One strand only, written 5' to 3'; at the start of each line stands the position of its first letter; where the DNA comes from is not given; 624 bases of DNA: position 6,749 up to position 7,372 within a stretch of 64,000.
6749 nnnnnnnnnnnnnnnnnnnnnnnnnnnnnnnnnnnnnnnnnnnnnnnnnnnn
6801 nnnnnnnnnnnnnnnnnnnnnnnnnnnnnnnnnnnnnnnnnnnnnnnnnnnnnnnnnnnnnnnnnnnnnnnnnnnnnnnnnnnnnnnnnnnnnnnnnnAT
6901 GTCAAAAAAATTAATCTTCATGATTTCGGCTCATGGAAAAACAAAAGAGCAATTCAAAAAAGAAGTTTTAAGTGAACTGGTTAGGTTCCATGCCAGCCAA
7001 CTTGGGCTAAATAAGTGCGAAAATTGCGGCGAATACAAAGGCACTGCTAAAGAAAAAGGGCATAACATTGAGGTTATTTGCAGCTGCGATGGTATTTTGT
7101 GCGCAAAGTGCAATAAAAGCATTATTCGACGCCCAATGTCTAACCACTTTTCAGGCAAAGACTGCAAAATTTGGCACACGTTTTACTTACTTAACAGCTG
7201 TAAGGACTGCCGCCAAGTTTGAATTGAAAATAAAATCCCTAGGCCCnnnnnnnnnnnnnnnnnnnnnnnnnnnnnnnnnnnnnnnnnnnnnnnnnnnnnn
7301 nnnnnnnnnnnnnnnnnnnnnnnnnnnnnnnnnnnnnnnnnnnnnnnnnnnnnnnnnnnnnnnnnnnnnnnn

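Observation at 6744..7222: Diverged duplicate of the metK SAM-I riboswitch leader placed in front of a Cys-rich small protein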

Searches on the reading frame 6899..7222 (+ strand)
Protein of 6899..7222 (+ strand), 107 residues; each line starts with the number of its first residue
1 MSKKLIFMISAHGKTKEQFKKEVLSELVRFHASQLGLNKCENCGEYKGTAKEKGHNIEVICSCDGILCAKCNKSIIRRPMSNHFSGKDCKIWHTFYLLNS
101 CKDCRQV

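Call 8: search_protein_families(library=pfam, proteins=[window:6899-7222:+], max_evalue=0.01)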
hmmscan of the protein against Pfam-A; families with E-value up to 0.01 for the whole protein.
window:6899-7222:+ (107 aa): 0 families

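Call 9: find_homologous_proteins(query=window:6899-7219:+, max_evalue=0.01)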
Query seq(107 aa) (107 aa): 2 proteins with E <= 0.01 among 3 candidates.
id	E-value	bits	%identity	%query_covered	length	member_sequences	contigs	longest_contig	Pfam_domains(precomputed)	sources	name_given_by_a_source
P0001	6.7e-63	227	100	93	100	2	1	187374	-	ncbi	-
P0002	8.1e-30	121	51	98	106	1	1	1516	-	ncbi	-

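Call 12: find_encoding_contigs(protein=P0002, flank=5000)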
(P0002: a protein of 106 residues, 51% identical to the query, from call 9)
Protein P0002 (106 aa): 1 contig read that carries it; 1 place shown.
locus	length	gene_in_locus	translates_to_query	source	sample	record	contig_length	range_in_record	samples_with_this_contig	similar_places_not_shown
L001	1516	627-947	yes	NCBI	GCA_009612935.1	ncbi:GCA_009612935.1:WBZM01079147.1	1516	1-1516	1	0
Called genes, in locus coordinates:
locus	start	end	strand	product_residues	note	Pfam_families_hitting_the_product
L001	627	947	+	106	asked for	-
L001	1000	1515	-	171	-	?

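Call 13: find_encoding_contigs(protein=P0001, flank=10000, max_places=3)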
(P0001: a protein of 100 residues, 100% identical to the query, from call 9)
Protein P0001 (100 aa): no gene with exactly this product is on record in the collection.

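Call 19: find_related_loci(query=A2, collection=genome_contigs, flank=5000)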
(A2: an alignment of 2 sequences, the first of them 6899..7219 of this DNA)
Query A2 (107 aa) in genome_contigs; peptide patterns used: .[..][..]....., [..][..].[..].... (x = any residue, [..] = any of these).
63 stretches matched a pattern; 3 encode a relative of the query (tblastn E <= 1e-3); 3 distinct loci.
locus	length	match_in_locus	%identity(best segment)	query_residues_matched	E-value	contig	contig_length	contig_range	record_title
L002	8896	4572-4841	41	32-106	2e-17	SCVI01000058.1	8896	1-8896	MAG: Patescibacteria group bacterium isolate GW715_bin.47 GW715_bin.47-110855, whole genome shotgun sequence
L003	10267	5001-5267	42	36-105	8e-15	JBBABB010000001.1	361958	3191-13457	MAG: Candidatus Paceibacterota bacterium isolate SO_2017_GW3_9 scaffold_29_c2_OW296A_2017, whole genome shotgun sequence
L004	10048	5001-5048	75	78-93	2e-5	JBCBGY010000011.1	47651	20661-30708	MAG: Pseudomonadota bacterium isolate J06616_18 NODE_137_length_47651_cov_38.621082, whole genome shotgun sequence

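Call 23: search_protein_representatives(alignment_id=A2)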
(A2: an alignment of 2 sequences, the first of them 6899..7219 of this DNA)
Query: 2 sequences, 107 profile positions. Proteins with E-value up to 0.001 (for the whole library): 295; up to 1e-10: 57; up to 1e-30: 2. The best 150 are listed.
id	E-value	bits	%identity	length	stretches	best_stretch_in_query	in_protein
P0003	2.5e-43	162.5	-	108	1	1-106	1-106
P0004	5.7e-36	138.9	-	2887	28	18-53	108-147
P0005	1.3e-30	121.7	-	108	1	1-106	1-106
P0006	1.5e-27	111.8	-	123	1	12-105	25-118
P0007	2.7e-26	107.7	-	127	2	22-106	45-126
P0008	1.8e-25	105.1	-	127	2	22-106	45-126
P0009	1.2e-24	102.4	-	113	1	1-105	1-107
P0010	6.4e-24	100.1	-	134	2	36-105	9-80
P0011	6.1e-22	93.7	-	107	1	1-105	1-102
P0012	1.8e-21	92.2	-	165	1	3-105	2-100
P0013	4.2e-21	91.1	-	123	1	2-105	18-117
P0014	3.5e-20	88.1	-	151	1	1-105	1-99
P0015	1.3e-19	86.3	-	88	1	32-104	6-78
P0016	1.2e-18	83.1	-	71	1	1-76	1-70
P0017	8.3e-18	80.4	-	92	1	32-106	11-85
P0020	3.5e-17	78.4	-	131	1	3-104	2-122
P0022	9.6e-17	77.0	-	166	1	33-105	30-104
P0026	1.4e-15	73.2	-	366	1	36-104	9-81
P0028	1.4e-14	70.0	-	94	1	36-106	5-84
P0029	1.8e-14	69.7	-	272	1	36-105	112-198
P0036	4.1e-13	65.3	-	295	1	35-105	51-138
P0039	6.6e-13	64.7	-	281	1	37-105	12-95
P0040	1.1e-12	63.9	-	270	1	34-106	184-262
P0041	1.2e-12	63.9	-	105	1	37-105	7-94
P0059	9.5e-11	57.7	-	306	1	35-105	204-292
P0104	6.6e-09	51.8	-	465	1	36-105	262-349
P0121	4.0e-08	49.3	-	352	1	36-105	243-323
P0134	1.2e-07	47.7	-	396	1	36-106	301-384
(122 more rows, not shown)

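Call 27: search_protein_families(library=pfam, proteins=[P0026, P0029, P0036, P0039, P0040, P0059, P0104, P0121, P0134, P0004], max_evalue=0.01)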
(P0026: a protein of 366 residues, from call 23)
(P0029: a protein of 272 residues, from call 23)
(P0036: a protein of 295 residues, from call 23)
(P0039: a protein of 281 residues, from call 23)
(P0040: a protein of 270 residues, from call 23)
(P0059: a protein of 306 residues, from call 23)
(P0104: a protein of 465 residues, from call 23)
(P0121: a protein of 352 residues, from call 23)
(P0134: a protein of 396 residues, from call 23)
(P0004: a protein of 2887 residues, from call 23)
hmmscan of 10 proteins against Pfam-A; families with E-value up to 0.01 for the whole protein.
P0026 (366 aa): 0 families

P0029 (272 aa): 0 families

P0036 (295 aa): 0 families

P0039 (281 aa): 0 families

P0040 (270 aa): 0 families

P0059 (306 aa): 0 families

P0104 (465 aa): 1 family
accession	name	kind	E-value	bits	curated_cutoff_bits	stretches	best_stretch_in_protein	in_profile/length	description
PF01048.26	PNP_UDP_1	-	8.3e-24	84.7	25.1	1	78-245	45-232/233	Phosphorylase superfamily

P0121 (352 aa): 0 families

P0134 (396 aa): 1 family
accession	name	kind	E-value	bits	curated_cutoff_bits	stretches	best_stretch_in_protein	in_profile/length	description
PF05013.17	FGase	-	3.5e-47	161.8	28.9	1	28-250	2-218/219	N-formylglutamate amidohydrolase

P0004 (2887 aa): 1 family
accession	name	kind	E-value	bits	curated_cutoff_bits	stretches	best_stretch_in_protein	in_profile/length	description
PF07725.18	LRR_3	-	4.6e-05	23.5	20.2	0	158-165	4-11/20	Leucine Rich Repeat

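Call 31: find_related_loci(query=A4, collection=metagenome_contigs, flank=3000)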
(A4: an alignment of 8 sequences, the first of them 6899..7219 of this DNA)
Query A4 (107 aa) in metagenome_contigs; peptide patterns used: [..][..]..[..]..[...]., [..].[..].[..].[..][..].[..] (x = any residue, [..] = any of these).
125 stretches matched a pattern; 8 encode a relative of the query (tblastn E <= 1e-3); 8 distinct loci.
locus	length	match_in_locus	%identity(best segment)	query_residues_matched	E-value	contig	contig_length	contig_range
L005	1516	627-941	51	1-105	2e-36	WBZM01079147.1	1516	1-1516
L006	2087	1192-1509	49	1-106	2e-30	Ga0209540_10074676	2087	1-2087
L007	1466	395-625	40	37-105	5e-17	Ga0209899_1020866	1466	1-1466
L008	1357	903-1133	40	37-105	4e-17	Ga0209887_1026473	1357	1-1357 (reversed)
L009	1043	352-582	40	37-105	9e-16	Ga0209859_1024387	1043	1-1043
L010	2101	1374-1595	35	39-104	2e-12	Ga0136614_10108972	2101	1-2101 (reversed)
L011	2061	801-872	54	61-84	4e-7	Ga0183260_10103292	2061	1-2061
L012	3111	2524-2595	54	61-84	6e-7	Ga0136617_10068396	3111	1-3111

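Call 34: predict_structure(alignment_id=A3)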
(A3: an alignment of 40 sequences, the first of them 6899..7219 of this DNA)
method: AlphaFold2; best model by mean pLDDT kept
length: 107 residues; sequences in the alignment: 40
mean_pLDDT: 89.8   pTM: 0.73
mean pLDDT of the five models: 89.8, 89.3, 88.9, 88.8, 85.7
residues with pLDDT >= 90: 76; 70-90: 27; 50-70: 4; < 50: 0
segments of 3 or more residues with pLDDT < 50: none
pLDDT, mean of each block of 10 residues (from residue 1): 72 91 92 95 95 93 92 91 93 86 86
secondary structure, 60 per line:
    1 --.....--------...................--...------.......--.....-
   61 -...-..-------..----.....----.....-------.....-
elements in order: H3-7 H16-34 E37-39 E46-52 E55-59 E81-85 E90-94 H102-106

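Call 40: search_protein_families(library=ncbifam, proteins=[window:6899-7219:+, P0104, P0134, P0020, P0041, P0022], max_evalue=0.01)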
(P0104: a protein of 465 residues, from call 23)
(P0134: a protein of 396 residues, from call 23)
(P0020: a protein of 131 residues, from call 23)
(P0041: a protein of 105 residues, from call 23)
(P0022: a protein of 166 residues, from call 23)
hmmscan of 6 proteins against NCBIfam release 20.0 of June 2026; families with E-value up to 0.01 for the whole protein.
window:6899-7219:+ (107 aa): 1 family
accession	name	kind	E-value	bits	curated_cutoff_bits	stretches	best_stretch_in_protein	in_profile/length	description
NF047727.1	4hemeCytCCctA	equivalog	0.0084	16.2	180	0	3-104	3-103/109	tetraheme c-type cytochrome CctA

P0104 (465 aa): 8 families
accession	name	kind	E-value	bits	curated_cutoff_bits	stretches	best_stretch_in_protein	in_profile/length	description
NF005500.0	PRK07115.1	equivalog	1.1e-14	54.4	264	1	23-218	12-211/261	AMP nucleosidase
TIGR01718.1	Uridine-psphlse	equivalog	3.7e-14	52.7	280.3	1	82-223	60-216/245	uridine phosphorylase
NF008383.0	PRK11178.1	equivalog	1.9e-11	43.7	262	1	82-174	67-163/254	uridine phosphorylase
TIGR01721.1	AMN-like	hypoth_equivalog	5e-10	39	307.2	1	76-218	62-209/269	AMP nucleosidase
NF004489.0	PRK05819.1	subfamily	3.7e-09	36.2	230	1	82-222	63-209/236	DeoD-type purine-nucleoside phosphorylase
NF009914.0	PRK13374.1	subfamily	2.8e-06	27.1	338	1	100-245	82-230/235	DeoD-type purine-nucleoside phosphorylase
TIGR00107.1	deoD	equivalog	1.2e-05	24.9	232.25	1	140-221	123-204/232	purine-nucleoside phosphorylase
TIGR03468.1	HpnG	hypoth_equivalog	0.00036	20.2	187.1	1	81-232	26-170/212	hopanoid-associated phosphorylase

P0134 (396 aa): 1 family
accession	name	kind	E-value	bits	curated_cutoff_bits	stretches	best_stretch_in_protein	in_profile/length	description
TIGR02017.1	hutG_amidohyd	equivalog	2.5e-09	36.9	278.75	1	26-253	9-231/263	N-formylglutamate deformylase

P0020 (131 aa): 0 families

P0041 (105 aa): 0 families

P0022 (166 aa): 0 families

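Call 41: find_homologous_proteins(query=A3, max_evalue=0.00001)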
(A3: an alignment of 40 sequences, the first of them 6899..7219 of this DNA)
Query A3 (40 sequences) (107 aa, profile of the alignment): 79 proteins with E <= 0.00001 among 4544 candidates.
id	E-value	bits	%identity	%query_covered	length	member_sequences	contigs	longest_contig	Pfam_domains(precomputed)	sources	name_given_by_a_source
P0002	5.2e-36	141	51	98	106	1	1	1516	-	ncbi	-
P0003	2.9e-34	136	54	99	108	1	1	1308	-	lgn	-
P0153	7.1e-34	134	48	100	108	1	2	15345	-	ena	-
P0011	1.1e-32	131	42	68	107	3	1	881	-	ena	-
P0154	1.5e-32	130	38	91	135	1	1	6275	-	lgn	-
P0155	1.2e-31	127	42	97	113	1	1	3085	-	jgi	jgi:hypothetical protein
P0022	2.3e-31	126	41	69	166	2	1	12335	-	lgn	-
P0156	5.3e-31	125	34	99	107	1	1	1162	-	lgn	-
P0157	8.1e-31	125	38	94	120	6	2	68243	-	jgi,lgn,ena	jgi:hypothetical protein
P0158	1.4e-30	124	44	70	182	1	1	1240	-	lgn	-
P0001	9.0e-30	121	100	93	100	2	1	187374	-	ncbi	-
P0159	4.3e-29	119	34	98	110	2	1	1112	-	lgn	-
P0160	4.5e-29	119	39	72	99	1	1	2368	-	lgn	-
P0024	6.8e-29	118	40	70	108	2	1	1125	-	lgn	-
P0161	7.7e-29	118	38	99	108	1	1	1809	-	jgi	jgi:hypothetical protein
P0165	1.1e-27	114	32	65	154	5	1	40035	-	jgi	jgi:hypothetical protein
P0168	4.4e-27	112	38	70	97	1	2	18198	-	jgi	jgi:hypothetical protein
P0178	2.1e-24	104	42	98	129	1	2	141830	-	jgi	jgi:formylmethanofuran dehydrogenase subunit E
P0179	2.5e-24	104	36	65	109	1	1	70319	-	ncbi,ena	-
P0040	3.9e-24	103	40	70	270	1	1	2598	-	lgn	-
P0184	1.4e-23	101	37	66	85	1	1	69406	-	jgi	jgi:hypothetical protein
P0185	1.6e-23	101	31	66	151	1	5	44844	-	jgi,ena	jgi:hypothetical protein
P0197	1.3e-20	92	32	76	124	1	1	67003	-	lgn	-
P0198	2.1e-20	91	32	65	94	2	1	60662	-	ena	-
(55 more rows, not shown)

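Call 43: find_encoding_contigs(protein=P0153, flank=4000, max_places=1)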
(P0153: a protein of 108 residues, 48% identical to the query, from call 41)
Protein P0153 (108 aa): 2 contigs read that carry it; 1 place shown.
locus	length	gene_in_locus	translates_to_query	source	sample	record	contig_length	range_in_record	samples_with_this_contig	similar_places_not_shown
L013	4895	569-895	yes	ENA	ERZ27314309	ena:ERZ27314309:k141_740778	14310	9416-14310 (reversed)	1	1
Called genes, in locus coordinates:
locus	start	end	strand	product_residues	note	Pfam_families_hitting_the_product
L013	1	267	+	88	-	?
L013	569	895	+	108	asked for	-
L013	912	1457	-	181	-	PF01661:Macro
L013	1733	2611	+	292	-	PF02086:MethyltransfD12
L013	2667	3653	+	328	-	PF02086:MethyltransfD12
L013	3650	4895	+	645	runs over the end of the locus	PF09491:RE_AlwI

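Call 44: find_encoding_contigs(protein=P0157, flank=4000, max_places=1)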
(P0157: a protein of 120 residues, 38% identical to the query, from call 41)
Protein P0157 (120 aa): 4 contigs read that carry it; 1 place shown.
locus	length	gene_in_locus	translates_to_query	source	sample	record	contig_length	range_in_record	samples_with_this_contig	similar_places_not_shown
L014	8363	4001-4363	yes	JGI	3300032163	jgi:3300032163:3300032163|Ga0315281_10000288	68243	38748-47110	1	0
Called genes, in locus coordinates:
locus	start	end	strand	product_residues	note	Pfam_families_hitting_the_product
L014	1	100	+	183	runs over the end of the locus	PF14329:DUF4386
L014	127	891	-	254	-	-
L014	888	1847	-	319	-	PF00005:ABC_tran, PF13476:AAA_23 (weak), PF13304:AAA_21 (weak)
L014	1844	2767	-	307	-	-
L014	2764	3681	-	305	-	PF00005:ABC_tran, PF13304:AAA_21 (faint)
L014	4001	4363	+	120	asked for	-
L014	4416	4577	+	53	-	-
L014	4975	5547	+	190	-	-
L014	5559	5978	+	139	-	PF13411:MerR_1, PF00376:MerR (weak)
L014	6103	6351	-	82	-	-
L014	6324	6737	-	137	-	PF07332:Phage_holin_3_6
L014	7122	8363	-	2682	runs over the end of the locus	PF19077:Big_13 (faint), PF07676:PD40 (faint), PF13750:Big_3_3 (faint), PF07495:Y_Y_Y (faint), PF18998:Flg_new_2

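Call 45: find_encoding_contigs(protein=P0178, flank=4000, max_places=1)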
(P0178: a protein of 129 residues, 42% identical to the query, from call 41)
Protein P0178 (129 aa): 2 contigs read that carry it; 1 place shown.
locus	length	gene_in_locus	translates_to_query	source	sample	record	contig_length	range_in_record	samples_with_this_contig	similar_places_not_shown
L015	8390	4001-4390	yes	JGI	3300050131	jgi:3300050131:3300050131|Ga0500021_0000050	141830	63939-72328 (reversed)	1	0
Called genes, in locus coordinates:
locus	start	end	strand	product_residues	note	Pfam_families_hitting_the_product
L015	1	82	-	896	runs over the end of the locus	PF04851:ResIII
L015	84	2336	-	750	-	PF01555:N6_N4_Mtase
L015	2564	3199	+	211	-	PF13274:SocA_Panacea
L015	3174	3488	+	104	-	-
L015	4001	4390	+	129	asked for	-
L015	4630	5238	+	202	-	PF04471:Mrr_cat, PF13156:Mrr_cat_2 (weak), PF22722:NA-iREase1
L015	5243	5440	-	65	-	PF13560:HTH_31, PF12844:HTH_19, PF01381:HTH_3, PF13443:HTH_26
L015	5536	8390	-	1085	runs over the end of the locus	PF07693:KAP_NTPase, PF00004:AAA (faint)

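Call 46: find_encoding_contigs(protein=P0165, flank=4000, max_places=1)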
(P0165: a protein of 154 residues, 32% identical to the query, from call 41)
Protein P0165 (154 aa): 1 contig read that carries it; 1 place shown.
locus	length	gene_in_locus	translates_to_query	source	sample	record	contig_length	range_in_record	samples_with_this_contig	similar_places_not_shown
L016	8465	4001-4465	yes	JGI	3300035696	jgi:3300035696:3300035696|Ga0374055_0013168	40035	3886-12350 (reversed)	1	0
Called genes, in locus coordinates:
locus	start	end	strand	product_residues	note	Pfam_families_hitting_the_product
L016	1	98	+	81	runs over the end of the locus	PF20293:MC6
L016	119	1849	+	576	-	PF20275:CTD10, PF10088:DUF2326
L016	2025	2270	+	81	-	-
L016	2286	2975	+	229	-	PF02586:SRAP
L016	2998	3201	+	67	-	-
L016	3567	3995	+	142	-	PF11697:DUF3293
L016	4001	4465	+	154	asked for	-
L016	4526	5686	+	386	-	PF00438:S-AdoMet_synt_N, PF02772:S-AdoMet_synt_M, PF02773:S-AdoMet_synt_C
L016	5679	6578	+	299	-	-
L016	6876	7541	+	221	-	PF02586:SRAP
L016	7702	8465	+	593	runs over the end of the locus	PF10592:AIPR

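Call 47: find_encoding_contigs(protein=P0179, flank=4000, max_places=1)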
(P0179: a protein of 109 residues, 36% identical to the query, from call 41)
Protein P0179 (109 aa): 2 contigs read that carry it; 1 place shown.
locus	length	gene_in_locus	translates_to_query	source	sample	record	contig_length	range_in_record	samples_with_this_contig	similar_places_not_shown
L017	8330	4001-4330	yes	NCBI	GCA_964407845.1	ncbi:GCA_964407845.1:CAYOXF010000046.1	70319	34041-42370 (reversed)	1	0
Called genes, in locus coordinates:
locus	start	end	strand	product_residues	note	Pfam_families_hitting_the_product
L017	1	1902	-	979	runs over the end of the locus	PF00069:Pkinase, PF03109:ABC1 (faint), PF07714:PK_Tyr_Ser-Thr, PF00930:DPPIV_N (faint), PF26549:Tricorn_N (weak), PF26550:Tricorn_2nd, PF07676:PD40, PF26549:Tricorn_N (weak)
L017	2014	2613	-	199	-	PF07638:Sigma70_ECF, PF08281:Sigma70_r4_2 (weak), PF04545:Sigma70_r4 (weak)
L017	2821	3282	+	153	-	-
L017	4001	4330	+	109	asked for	-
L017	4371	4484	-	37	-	-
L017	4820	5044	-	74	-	-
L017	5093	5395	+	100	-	-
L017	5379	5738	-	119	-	PF13730:HTH_36 (weak)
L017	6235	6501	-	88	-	PF12728:HTH_17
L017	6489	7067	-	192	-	-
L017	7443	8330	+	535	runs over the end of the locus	PF00890:FAD_binding_2 (weak), PF01266:DAO (faint), PF01593:Amino_oxidase, PF13450:NAD_binding_8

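Call 48: find_encoding_contigs(protein=P0184, flank=4000, max_places=1)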
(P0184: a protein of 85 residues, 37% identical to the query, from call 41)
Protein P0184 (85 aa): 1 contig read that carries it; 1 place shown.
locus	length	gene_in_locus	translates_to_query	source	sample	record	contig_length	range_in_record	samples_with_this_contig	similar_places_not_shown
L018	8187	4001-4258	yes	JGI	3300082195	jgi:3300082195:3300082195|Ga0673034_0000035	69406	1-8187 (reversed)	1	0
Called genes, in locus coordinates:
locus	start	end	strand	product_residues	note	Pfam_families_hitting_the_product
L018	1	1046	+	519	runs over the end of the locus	-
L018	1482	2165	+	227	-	-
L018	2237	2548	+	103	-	-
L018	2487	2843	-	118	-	-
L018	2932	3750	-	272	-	PF10646:Germane, PF10648:Gmad2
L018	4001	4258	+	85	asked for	-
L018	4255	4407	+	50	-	-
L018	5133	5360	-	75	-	-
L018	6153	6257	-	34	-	-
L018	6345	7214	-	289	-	PF06030:WxLIP_PGBD (weak)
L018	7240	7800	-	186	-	PF13731:WxL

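Call 49: find_encoding_contigs(protein=P0197, flank=4000, max_places=1)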
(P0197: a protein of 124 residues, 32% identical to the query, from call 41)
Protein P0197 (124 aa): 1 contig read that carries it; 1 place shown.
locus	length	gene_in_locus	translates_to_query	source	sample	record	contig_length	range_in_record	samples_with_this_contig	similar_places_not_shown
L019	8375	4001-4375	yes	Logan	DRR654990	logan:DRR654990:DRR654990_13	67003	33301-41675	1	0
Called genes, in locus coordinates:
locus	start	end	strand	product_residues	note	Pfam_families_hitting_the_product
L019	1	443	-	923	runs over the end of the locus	PF00176:SNF2-rel_dom, PF00270:DEAD (faint), PF04851:ResIII (weak), PF00271:Helicase_C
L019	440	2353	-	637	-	PF13091:PLDc_2 (faint)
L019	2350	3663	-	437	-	-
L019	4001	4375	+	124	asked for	-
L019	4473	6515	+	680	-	PF01555:N6_N4_Mtase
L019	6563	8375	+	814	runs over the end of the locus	PF04851:ResIII, PF18766:SWI2_SNF2 (weak), PF27151:YagJ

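Call 50: find_encoding_contigs(protein=P0198, flank=4000, max_places=1)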
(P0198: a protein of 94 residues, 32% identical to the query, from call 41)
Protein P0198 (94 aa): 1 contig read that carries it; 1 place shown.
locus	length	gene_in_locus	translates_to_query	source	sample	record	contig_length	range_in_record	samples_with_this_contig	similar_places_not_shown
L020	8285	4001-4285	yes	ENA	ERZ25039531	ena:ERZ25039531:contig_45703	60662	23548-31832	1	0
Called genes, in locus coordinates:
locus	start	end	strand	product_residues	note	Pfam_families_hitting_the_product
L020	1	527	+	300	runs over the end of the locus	-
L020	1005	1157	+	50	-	-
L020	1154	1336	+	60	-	-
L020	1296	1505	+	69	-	-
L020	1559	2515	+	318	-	-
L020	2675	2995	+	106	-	-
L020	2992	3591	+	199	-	PF13328:HD_4, PF01966:HD (weak)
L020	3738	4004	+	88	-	-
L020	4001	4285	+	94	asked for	-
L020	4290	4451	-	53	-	-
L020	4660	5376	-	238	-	PF01061:ABC2_membrane (weak), PF12698:ABC2_membrane_3 (faint), PF01061:ABC2_membrane (weak)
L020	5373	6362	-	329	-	PF00005:ABC_tran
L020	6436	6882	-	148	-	-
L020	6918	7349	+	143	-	PF08797:HIRAN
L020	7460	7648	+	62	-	-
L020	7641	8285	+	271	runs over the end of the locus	PF02452:PemK_toxin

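Call 51: fold_search(model_id=the predicted structure, library=pdb)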
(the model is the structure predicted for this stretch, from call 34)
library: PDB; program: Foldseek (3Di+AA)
matches with E <= 10: 108; with E <= 0.001: 0
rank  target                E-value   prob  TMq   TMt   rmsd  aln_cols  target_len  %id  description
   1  8uur_A                7.3e-01  0.04  0.16  0.09  18.5       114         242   10  Structure of Serratia proteamaculans antifeeding prophage mini-fibre (AfpX13) (released 2025-08-27)
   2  7pwg_p                1.3e+00  0.03  0.13  0.15  13.3        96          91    9  Cryo-EM structure of large subunit of Giardia lamblia ribosome at 2.7 A resolution (released 2022-04-20)
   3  9cro_I                1.4e+00  0.09  0.22  0.20   7.9        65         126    9  Post-targeting aCascade Type IA CRISPR-Cas Surveillance Complexes (released 2025-08-13)
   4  6vye_B                1.5e+00  0.04  0.18  0.09  11.9        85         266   15  6-phosphogluconolactonase from Trypanosoma cruzi (released 2020-03-18)
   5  3j7o_d                1.7e+00  0.05  0.22  0.22  12.8       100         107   13  Structure of the mammalian 60S ribosomal subunit (released 2014-09-03)
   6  5xxb_o                2.2e+00  0.03  0.15  0.17  12.9        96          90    7  Large subunit of Toxoplasma gondii ribosome (released 2017-08-30)
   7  8bsi_Lq               2.2e+00  0.02  0.13  0.16  13.2        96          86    9  Giardia ribosome chimeric hybrid-like GDP+Pi bound state (B1) (released 2023-03-15)
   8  2oq4_B                2.6e+00  0.07  0.19  0.10  10.9        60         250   15  Crystal structure of the DNA repair enzyme endonuclease-VIII (Nei) from E. coli (E2Q) in complex with AP-site containi (released 2008-02-26)
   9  3on7_B                2.6e+00  0.02  0.14  0.06  11.8        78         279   14  Crystal structure of a Putative oxygenase (SO_2589) from Shewanella oneidensis at 2.20 A resolution (released 2010-09-15)
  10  6qik_m                2.9e+00  0.02  0.15  0.16  13.3        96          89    6  Cryo-EM structures of Lsg1-TAP pre-60S ribosomal particles (released 2019-06-26)
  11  6zu5_LPP              2.9e+00  0.02  0.14  0.17  13.4        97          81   12  Structure of the Paranosema locustae ribosome in complex with Lso2 (released 2020-11-04)
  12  9e6q_Ai               3.1e+00  0.02  0.15  0.16  13.0        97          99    7  Cryo-EM structure of the Pyrobaculum calidifontis 50S ribosomal subunit in complex with Dri (released 2024-11-20)
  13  2jne_MODEL_1_A        3.6e+00  0.01  0.12  0.17  12.8        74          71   15  NMR structure of E.coli YfgJ modelled with two Zn+2 bound. Northeast Structural Genomics Consortium Target ER3 (released 2007-02-13)
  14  9m0p_Lp               3.8e+00  0.02  0.15  0.17  12.9        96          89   10  Cryo-EM structure of human 80S ribosome in complex with montanine (released 2026-01-14)
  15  6az3_o                3.8e+00  0.02  0.13  0.15  12.8        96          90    8  Cryo-EM structure of of the large subunit of Leishmania ribosome bound to paromomycin (released 2017-12-06)
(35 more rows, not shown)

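Call 53: search_protein_families(library=padloc, proteins=[window:6899-7219:+, P0020, P0041, P0165, P0197, P0178, P0104], max_evalue=0.1)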
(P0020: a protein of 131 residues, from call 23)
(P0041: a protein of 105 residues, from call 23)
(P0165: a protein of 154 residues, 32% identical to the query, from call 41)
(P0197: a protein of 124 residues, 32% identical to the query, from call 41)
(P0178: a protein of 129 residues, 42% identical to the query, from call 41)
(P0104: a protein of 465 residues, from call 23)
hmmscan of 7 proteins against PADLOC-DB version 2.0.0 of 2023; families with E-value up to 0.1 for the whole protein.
window:6899-7219:+ (107 aa): 0 families

P0020 (131 aa): 1 family
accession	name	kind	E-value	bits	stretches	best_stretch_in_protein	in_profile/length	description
PDLC02603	DrmC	-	0.00016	20.1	1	70-101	11-42/89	DrmC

P0041 (105 aa): 0 families

P0165 (154 aa): 0 families

P0197 (124 aa): 0 families

P0178 (129 aa): 0 families

P0104 (465 aa): 0 families
